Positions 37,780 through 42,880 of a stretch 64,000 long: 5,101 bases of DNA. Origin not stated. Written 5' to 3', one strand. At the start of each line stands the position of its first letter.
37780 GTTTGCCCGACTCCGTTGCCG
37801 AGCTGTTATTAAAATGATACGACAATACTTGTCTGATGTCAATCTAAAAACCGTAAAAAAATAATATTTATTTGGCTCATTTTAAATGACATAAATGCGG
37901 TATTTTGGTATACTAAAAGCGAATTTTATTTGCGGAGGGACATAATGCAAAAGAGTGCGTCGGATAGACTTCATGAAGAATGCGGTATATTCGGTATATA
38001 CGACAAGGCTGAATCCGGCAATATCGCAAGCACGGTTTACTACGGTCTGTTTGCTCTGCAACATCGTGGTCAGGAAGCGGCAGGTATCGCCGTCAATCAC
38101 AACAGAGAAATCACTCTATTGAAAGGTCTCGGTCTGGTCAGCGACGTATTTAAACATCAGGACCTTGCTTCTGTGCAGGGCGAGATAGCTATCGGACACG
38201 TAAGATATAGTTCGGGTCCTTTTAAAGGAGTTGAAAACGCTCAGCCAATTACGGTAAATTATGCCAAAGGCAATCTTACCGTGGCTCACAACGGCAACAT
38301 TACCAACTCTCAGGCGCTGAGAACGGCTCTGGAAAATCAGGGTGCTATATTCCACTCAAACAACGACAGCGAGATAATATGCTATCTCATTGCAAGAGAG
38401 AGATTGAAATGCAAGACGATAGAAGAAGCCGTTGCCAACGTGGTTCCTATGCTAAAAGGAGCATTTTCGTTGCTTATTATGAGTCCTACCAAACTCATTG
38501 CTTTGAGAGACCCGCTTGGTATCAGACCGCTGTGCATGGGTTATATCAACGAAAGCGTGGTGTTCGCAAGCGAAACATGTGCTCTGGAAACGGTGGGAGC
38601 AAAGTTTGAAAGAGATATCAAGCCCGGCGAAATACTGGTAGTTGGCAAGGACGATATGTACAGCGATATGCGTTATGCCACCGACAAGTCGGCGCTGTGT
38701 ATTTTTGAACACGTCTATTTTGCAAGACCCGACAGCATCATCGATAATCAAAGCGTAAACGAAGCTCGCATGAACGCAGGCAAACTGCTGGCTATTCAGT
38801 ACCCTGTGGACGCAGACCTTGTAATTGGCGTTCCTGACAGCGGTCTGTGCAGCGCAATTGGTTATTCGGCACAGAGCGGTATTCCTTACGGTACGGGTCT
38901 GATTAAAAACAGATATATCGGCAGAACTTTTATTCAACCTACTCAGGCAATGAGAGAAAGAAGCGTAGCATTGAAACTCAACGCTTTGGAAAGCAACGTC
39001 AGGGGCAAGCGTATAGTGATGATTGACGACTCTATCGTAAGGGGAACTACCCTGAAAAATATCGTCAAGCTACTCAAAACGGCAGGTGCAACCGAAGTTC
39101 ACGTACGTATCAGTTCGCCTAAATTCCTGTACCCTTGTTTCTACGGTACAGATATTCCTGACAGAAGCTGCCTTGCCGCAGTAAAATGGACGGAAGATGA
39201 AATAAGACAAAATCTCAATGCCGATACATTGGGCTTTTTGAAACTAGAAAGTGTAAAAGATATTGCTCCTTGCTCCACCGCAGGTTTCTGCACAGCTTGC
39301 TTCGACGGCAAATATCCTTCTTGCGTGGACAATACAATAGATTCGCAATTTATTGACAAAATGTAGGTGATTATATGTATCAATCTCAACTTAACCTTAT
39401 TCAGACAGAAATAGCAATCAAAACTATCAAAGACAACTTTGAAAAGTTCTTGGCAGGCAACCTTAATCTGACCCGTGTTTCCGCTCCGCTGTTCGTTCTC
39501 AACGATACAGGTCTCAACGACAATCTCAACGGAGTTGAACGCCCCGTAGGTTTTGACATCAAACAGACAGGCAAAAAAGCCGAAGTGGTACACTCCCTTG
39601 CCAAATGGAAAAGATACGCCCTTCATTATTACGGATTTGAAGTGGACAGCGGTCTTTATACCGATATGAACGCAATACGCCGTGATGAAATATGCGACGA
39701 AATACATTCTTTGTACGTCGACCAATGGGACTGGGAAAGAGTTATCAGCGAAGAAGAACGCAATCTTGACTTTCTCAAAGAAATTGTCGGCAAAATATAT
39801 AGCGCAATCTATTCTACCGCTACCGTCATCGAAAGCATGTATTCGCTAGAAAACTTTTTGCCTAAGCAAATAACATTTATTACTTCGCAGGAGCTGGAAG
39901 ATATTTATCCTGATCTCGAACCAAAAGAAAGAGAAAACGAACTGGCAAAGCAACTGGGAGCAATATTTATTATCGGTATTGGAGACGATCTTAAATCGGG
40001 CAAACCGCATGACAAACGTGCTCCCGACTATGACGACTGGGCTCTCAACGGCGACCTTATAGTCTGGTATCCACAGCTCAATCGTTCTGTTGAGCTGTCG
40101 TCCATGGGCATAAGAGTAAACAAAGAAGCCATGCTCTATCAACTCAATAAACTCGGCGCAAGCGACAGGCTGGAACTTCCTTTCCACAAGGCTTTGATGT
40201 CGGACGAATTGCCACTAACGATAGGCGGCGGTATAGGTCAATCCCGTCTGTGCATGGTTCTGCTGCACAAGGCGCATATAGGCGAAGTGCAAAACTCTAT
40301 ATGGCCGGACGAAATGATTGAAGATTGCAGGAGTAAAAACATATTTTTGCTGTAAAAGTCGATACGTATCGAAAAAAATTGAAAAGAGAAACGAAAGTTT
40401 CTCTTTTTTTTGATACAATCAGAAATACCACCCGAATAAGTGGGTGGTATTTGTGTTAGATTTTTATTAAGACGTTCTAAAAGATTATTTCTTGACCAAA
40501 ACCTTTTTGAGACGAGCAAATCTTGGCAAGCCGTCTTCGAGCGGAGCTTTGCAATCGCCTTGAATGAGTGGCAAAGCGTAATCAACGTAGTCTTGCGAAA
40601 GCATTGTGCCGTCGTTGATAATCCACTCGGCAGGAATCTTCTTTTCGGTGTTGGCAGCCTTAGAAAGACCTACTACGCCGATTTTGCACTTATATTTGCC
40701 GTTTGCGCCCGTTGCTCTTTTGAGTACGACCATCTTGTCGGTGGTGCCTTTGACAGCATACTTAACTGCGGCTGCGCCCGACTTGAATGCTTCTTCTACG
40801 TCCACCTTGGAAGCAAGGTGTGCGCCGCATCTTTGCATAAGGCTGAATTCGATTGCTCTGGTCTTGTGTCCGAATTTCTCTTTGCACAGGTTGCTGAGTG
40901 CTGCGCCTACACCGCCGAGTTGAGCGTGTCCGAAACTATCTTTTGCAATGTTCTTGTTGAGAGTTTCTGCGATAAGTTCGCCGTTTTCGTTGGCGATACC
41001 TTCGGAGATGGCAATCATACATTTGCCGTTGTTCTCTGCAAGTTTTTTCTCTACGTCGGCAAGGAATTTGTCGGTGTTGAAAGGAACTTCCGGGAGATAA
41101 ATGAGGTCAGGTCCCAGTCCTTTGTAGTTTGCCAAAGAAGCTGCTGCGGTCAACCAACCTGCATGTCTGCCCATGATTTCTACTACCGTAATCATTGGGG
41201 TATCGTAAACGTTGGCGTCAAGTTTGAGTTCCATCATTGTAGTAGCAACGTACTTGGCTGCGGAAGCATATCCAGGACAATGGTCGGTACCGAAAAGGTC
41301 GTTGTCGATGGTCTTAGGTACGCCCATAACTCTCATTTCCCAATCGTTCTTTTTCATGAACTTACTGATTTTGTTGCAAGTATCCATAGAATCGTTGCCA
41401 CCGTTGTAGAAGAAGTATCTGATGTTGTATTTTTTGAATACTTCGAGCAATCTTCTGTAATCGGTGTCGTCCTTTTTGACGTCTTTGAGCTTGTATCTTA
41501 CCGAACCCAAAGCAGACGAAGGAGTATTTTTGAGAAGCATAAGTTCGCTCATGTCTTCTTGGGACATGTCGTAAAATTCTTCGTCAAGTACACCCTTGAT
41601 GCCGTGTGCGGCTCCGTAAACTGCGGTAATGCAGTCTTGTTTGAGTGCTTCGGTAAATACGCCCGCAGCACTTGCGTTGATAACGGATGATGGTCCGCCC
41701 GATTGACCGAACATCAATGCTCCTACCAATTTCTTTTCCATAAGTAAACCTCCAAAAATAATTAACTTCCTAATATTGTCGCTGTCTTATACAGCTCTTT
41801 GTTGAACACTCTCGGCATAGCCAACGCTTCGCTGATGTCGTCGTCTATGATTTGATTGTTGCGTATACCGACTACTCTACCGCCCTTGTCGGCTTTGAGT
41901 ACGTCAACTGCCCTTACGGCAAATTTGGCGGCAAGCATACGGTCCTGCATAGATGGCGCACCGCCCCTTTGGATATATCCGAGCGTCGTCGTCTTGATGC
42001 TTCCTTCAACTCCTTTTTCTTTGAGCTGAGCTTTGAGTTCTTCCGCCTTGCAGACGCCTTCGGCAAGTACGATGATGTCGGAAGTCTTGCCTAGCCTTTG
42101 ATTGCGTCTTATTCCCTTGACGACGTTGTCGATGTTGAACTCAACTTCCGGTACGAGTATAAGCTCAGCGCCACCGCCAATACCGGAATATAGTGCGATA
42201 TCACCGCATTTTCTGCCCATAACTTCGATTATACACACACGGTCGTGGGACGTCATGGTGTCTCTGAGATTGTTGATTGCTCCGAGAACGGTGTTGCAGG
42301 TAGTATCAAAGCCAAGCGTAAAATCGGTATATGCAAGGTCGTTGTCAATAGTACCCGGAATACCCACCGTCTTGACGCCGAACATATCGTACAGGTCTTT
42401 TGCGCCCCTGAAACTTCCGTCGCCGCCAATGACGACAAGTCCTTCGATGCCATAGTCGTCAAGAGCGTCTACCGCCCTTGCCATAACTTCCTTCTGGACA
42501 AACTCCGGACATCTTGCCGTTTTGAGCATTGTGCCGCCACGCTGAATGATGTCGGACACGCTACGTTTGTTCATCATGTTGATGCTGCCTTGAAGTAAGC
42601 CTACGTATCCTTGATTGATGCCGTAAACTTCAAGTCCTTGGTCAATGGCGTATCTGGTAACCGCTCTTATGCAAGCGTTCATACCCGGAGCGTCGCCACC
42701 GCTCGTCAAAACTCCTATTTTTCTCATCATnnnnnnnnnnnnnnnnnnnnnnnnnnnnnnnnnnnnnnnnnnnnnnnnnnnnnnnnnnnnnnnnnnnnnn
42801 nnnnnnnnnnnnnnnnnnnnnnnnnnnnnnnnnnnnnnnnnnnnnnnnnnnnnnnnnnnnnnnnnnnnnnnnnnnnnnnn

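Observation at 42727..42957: TRAP (MtrB) homologue wedged between dnaE and pfkA and translationally coupled to pfkA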

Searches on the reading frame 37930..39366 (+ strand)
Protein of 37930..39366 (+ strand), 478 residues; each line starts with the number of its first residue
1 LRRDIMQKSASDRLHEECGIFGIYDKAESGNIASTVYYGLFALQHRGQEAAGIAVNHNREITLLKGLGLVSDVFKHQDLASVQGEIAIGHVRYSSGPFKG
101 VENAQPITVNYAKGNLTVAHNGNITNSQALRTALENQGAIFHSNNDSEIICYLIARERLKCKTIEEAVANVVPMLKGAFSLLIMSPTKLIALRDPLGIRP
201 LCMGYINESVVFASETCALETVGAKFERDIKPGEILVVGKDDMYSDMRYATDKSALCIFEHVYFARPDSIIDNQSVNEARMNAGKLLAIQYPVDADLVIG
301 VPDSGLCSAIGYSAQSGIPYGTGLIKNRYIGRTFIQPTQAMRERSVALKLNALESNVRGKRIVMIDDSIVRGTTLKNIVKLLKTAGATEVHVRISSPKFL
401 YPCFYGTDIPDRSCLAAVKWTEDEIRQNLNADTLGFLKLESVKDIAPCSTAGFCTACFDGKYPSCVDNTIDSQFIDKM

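Call 25: search_protein_families(library=pfam, proteins=[window:37930-39366:+], max_evalue=0.0001)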
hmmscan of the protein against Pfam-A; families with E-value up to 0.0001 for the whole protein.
window:37930-39366:+ (478 aa): 3 families
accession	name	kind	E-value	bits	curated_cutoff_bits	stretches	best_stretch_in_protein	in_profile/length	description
PF13522.11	GATase_6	-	3.3e-22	79.3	27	1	81-215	7-130/130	Glutamine amidotransferase domain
PF13537.11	GATase_7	-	8.9e-22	77.8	25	1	101-220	10-122/123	Glutamine amidotransferase domain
PF00156.33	Pribosyltran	-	8.9e-10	38.5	26.3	1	291-392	26-120/158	Phosphoribosyl transferase domain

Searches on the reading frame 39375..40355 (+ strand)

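Call 25: search_protein_families(library=pfam, proteins=[window:39375-40355:+], max_evalue=0.0001)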
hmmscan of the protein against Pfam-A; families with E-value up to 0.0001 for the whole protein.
window:39375-40355:+ (326 aa): 1 family
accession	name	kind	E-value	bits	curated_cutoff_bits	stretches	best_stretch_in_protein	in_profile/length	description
PF03590.20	AsnA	-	6.8e-106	353.6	27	1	13-236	2-227/228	Aspartate-ammonia ligase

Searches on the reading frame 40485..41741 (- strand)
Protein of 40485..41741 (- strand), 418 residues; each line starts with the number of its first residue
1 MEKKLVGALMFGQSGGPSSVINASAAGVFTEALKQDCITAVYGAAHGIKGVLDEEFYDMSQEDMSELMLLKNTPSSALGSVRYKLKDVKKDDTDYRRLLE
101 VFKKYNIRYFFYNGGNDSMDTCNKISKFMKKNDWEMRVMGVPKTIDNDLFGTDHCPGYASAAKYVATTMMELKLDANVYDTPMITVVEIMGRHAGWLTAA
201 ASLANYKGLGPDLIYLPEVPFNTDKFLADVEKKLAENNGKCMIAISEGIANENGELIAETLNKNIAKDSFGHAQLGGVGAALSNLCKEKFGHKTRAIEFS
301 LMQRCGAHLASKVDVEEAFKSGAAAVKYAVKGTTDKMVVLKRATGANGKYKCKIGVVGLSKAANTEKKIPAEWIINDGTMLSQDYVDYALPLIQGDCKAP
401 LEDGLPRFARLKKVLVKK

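Call 5: search_protein_families(library=pfam, proteins=[window:40485-41741:-], max_evalue=0.01)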
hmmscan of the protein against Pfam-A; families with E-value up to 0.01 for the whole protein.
window:40485-41741:- (418 aa): 1 family
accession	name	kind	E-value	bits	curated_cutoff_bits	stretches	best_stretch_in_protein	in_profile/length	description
PF00365.25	PFK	-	1.1e-60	205.9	30.9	1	11-295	4-274/277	Phosphofructokinase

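Call 6: search_protein_families(library=ncbifam, proteins=[window:40485-41741:-], max_evalue=0.01)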
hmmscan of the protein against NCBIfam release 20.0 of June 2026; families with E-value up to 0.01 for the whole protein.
window:40485-41741:- (418 aa): 11 families
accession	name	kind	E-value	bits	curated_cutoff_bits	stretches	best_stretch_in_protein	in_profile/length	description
NF010675.0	PRK14072.1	subfamily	1.9e-165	550.6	273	1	8-418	5-411/416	diphosphate--fructose-6-phosphate 1-phosphotransferase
TIGR02483.1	PFK_mixed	subfamily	2.8e-47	161.4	430.55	1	14-342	7-313/325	phosphofructokinase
NF002872.1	PRK03202.1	subfamily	2.1e-43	148.6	253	1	14-344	8-294/323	ATP-dependent 6-phosphofructokinase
NF010674.0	PRK14071.1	equivalog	9.8e-32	110.2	544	1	3-341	4-322/360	ATP-dependent 6-phosphofructokinase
NF005301.0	PRK06830.1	equivalog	5.4e-30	104.2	400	1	20-339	95-401/445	ATP-dependent 6-phosphofructokinase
TIGR02482.1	PFKA_ATP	equivalog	9.1e-30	103.7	371.35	1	14-281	7-259/301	6-phosphofructokinase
NF005121.0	PRK06555.1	equivalog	2.1e-27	95.9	395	1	40-335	37-352/404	pyrophosphate--fructose-6-phosphate 1-phosphotransferase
NF041103.1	PFKA_PPi_Ttgales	equivalog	4e-22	78.8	550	1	14-342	6-335/407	diphosphate--fructose-6-phosphate 1-phosphotransferase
TIGR02478.1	6PF1K_euk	equivalog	1.3e-16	60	708.4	1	123-291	128-302/744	6-phosphofructokinase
NF005482.0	PRK07085.1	subfamily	2e-14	53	446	1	14-200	81-262/558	diphosphate--fructose-6-phosphate 1-phosphotransferase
TIGR02477.1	PFKA_PPi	equivalog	1.2e-12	47.1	587.95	1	14-307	75-369/539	diphosphate--fructose-6-phosphate 1-phosphotransferase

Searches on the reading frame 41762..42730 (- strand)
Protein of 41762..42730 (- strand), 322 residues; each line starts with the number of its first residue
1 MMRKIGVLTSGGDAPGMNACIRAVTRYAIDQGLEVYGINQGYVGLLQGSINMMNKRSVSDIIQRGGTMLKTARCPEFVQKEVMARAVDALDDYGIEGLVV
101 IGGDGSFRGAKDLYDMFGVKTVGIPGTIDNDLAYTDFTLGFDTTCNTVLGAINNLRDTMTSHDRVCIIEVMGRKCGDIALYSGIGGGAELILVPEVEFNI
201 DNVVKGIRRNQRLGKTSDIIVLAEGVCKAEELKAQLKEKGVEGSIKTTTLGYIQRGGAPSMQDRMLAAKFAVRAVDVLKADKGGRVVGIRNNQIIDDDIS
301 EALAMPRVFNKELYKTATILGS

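Call 5: search_protein_families(library=pfam, proteins=[window:41762-42730:-], max_evalue=0.01)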
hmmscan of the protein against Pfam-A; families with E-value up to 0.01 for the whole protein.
window:41762-42730:- (322 aa): 1 family
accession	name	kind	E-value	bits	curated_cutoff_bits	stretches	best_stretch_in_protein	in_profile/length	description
PF00365.25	PFK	-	1.4e-105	353.1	30.9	1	4-278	1-277/277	Phosphofructokinase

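Call 6: search_protein_families(library=ncbifam, proteins=[window:41762-42730:-], max_evalue=0.01)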
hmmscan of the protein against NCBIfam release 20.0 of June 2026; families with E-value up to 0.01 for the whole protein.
window:41762-42730:- (322 aa): 11 families
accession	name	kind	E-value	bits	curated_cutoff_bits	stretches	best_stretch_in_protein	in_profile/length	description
NF002872.1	PRK03202.1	subfamily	1.7e-123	411.8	253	1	3-320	1-321/323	ATP-dependent 6-phosphofructokinase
TIGR02482.1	PFKA_ATP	equivalog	2e-116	388.3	371.35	1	4-302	1-300/301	6-phosphofructokinase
TIGR02483.1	PFK_mixed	subfamily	4.8e-91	305.2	430.55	2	4-238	1-237/325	phosphofructokinase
NF010674.0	PRK14071.1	equivalog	1.1e-74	251.6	544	2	2-232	4-245/360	ATP-dependent 6-phosphofructokinase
TIGR02478.1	6PF1K_euk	equivalog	5.3e-73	246.4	708.4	2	120-314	142-348/744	6-phosphofructokinase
NF041103.1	PFKA_PPi_Ttgales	equivalog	1.7e-44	152.5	550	1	5-228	1-240/407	diphosphate--fructose-6-phosphate 1-phosphotransferase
NF005301.0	PRK06830.1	equivalog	3.8e-38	131.1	400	1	4-226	83-314/445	ATP-dependent 6-phosphofructokinase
NF010675.0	PRK14072.1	subfamily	2.4e-25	89.2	273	1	4-273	5-288/416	diphosphate--fructose-6-phosphate 1-phosphotransferase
NF005482.0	PRK07085.1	subfamily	5.3e-25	87.9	446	1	3-226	74-315/558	diphosphate--fructose-6-phosphate 1-phosphotransferase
TIGR02477.1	PFKA_PPi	equivalog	5e-23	81.4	587.95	1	3-227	68-310/539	diphosphate--fructose-6-phosphate 1-phosphotransferase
NF005121.0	PRK06555.1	equivalog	8.3e-14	51.1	395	1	2-179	3-203/404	pyrophosphate--fructose-6-phosphate 1-phosphotransferase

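Call 53: find_related_loci(query=window:41762-42727:-, collection=metagenome_contigs, flank=4000)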
Query window:41762-42727:- (321 aa) in metagenome_contigs; peptide patterns used: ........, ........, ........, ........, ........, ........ (x = any residue, [..] = any of these).
128 stretches matched a pattern; 16 encode a relative of the query (tblastn E <= 1e-3); 16 distinct loci.
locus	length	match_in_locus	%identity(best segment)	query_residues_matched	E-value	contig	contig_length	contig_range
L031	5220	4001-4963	88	1-321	0e+0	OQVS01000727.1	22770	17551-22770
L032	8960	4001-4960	82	1-320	9e-177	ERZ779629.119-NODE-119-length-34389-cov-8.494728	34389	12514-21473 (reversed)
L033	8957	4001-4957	79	1-319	1e-168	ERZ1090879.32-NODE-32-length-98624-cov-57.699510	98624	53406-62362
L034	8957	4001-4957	79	1-319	1e-168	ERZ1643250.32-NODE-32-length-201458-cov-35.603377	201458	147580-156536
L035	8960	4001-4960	78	1-320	9e-169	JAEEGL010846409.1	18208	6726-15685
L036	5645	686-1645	77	1-320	1e-168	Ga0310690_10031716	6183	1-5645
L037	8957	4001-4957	78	1-319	2e-166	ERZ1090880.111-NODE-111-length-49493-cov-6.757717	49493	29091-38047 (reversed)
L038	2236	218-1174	76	1-319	7e-174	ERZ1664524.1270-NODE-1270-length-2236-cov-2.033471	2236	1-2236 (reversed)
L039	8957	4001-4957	80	1-319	4e-169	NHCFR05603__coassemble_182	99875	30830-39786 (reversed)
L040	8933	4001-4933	53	1-313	2e-100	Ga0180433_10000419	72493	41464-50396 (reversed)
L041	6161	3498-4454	45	1-320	2e-89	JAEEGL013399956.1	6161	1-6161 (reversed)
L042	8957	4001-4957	45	1-320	2e-89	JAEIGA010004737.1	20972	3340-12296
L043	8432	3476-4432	44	1-320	5e-88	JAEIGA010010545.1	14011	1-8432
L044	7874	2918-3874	44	1-320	2e-87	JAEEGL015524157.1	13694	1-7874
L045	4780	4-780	43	60-319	1e-61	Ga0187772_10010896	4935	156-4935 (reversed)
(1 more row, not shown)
